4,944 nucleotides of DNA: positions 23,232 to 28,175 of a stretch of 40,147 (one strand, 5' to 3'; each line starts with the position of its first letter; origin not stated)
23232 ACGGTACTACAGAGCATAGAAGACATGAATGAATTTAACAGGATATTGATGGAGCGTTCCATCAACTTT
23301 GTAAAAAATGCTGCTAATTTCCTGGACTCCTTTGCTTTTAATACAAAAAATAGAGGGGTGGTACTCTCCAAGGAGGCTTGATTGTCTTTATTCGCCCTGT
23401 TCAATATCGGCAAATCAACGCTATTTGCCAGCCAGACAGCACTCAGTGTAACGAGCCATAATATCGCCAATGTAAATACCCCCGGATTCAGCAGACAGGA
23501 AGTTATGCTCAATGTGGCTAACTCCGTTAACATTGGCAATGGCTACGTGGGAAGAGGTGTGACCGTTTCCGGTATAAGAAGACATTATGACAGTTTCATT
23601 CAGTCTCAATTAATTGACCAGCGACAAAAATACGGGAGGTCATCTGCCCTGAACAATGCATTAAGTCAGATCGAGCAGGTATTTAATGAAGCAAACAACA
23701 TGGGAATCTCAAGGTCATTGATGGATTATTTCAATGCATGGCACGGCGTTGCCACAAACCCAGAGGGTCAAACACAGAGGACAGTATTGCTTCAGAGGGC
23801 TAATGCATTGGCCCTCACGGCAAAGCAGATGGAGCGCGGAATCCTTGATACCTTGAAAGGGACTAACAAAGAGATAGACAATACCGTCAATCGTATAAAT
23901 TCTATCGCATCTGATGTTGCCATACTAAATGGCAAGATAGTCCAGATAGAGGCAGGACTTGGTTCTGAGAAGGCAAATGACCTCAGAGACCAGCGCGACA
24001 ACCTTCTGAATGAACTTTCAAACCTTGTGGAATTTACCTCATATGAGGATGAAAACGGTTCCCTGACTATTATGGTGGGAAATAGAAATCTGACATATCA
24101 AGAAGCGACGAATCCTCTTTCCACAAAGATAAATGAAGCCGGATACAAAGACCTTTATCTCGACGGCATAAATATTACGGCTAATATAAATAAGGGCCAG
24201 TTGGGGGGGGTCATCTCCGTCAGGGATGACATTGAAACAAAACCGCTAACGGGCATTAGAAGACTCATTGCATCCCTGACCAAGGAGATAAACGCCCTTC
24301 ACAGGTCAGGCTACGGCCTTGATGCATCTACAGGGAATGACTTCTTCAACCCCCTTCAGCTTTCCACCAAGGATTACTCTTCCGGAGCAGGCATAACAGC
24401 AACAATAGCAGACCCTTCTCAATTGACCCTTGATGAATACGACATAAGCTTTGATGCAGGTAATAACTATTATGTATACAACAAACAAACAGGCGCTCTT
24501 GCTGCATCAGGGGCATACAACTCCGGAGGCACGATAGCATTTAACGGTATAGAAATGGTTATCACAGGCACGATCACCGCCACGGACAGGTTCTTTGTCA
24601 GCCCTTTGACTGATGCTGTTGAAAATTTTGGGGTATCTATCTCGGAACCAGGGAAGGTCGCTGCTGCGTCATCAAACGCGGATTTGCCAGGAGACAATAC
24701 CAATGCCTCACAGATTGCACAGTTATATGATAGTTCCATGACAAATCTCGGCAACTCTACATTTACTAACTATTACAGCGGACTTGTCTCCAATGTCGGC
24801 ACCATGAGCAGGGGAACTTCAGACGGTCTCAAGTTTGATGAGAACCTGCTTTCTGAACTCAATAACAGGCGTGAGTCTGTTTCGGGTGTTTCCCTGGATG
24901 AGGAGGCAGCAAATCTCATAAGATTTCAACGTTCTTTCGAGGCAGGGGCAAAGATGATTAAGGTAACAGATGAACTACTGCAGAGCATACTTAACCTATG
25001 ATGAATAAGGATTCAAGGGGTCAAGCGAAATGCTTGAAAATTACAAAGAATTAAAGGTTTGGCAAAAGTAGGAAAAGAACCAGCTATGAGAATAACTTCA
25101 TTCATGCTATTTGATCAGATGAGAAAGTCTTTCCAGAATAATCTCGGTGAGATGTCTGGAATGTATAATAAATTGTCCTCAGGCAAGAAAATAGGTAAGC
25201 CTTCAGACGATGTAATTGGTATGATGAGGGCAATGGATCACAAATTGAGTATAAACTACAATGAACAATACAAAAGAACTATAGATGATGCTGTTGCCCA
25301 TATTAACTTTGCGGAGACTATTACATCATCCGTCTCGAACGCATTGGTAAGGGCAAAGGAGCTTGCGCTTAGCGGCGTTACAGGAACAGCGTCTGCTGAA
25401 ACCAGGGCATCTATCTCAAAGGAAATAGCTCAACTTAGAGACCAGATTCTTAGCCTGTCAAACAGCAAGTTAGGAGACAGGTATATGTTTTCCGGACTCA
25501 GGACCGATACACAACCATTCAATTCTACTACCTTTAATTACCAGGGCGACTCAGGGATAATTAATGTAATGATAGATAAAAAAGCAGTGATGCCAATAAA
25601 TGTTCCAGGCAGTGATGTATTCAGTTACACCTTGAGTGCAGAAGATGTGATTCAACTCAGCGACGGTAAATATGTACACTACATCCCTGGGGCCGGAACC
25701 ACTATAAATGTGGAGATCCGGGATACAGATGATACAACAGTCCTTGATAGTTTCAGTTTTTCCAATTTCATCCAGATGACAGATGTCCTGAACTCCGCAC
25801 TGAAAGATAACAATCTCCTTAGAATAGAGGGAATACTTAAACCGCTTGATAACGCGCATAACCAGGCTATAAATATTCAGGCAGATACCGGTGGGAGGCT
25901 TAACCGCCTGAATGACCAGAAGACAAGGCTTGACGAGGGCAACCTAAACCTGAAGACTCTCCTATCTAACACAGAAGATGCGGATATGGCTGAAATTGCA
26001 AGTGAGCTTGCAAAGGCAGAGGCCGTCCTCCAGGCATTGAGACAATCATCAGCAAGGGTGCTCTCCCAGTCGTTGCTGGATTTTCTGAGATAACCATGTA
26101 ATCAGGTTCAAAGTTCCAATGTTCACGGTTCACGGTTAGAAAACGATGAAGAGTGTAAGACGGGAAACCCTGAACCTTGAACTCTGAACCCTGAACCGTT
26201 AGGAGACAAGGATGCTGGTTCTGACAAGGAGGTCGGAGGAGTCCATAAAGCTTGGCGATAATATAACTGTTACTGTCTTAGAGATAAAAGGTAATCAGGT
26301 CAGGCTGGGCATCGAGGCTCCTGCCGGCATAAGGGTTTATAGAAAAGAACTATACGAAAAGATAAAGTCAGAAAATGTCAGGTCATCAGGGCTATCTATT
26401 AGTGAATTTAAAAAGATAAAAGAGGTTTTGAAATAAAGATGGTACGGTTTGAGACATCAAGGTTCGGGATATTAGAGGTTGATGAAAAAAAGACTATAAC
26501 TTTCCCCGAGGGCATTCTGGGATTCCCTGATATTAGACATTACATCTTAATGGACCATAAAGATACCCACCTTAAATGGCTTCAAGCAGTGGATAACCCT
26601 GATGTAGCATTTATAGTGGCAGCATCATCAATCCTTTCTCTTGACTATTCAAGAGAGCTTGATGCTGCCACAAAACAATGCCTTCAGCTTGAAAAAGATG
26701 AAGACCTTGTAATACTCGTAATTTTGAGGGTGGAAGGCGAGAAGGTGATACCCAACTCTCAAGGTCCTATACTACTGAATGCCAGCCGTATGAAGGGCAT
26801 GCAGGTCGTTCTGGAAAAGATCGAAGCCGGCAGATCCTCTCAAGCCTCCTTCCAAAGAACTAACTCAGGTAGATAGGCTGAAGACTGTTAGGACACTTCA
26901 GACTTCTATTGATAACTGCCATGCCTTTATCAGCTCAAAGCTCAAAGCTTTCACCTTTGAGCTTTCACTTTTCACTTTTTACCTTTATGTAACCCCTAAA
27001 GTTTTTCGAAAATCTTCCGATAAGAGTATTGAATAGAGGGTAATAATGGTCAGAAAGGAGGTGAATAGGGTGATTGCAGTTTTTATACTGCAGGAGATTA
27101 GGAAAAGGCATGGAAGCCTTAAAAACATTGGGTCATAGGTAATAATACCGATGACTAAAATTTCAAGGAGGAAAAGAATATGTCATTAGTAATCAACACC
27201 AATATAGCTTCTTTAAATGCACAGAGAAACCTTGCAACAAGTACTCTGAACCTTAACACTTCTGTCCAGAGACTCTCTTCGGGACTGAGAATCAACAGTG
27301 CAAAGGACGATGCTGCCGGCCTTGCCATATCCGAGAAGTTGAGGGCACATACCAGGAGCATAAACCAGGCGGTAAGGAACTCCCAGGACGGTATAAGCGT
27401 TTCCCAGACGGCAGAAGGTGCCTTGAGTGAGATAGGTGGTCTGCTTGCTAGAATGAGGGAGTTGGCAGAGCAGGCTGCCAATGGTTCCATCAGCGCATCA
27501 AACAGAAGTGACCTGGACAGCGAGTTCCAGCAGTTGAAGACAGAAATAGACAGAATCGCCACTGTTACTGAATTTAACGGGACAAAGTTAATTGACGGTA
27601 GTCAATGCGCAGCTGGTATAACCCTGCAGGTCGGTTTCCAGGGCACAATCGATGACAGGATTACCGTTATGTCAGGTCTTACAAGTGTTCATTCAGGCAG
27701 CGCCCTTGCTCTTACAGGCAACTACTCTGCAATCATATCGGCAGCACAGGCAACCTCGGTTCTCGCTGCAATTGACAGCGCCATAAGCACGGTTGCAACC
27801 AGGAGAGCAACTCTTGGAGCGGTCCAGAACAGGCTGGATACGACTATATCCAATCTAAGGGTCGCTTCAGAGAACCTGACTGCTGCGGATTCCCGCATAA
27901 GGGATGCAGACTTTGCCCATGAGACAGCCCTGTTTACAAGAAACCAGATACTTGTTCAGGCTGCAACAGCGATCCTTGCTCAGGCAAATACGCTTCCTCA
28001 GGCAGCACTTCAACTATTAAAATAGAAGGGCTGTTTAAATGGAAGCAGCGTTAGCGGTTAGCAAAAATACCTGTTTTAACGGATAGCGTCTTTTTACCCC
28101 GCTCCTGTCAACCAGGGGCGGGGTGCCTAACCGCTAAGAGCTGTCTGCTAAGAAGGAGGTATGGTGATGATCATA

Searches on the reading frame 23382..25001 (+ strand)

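Call 66: search_protein_families(library=pfam, proteins=[window:23382-25001:+], max_evalue=0.00001)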
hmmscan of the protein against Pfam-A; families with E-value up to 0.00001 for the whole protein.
window:23382-25001:+ (539 aa): 4 families
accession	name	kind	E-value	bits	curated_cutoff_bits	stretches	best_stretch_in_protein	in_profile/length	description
PF22638.1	FlgK_D1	-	4.9e-51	174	28.6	1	94-322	1-233/233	Flagellar hook-associated protein FlgK helical domain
PF06429.18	Flg_bbr_C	-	3.8e-13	49.2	23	1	500-539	7-46/46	Flagellar basal body rod FlgEFG protein C-terminal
PF21158.3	flgK_1st_1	-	1.4e-07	31.9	24.2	1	331-408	6-81/81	Flagellar hook-associated protein 1, D2-like domain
PF00460.25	Flg_bb_rod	-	2.3e-07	31.1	20.7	1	8-36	2-30/31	Flagella basal body rod protein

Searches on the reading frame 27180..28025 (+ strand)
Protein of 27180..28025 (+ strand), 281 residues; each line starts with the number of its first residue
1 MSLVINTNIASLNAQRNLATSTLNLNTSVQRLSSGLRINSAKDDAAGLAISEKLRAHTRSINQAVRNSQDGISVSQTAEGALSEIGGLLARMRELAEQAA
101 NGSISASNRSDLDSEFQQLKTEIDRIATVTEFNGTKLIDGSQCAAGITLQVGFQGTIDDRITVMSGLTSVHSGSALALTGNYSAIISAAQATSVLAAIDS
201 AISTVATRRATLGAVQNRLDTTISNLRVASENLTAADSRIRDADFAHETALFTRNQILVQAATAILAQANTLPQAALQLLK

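Call 67: search_protein_families(library=pfam, proteins=[window:27180-28025:+], max_evalue=0.00001)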
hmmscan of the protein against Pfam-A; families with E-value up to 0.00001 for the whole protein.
window:27180-28025:+ (281 aa): 2 families
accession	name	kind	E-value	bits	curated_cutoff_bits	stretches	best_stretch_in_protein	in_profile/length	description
PF00669.25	Flagellin_N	-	1.1e-42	145.8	26.6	1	5-142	1-138/139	Bacterial flagellin N-terminal helical region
PF00700.27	Flagellin_C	-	2e-26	92.6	23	1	195-280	1-86/86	Bacterial flagellin C-terminal helical region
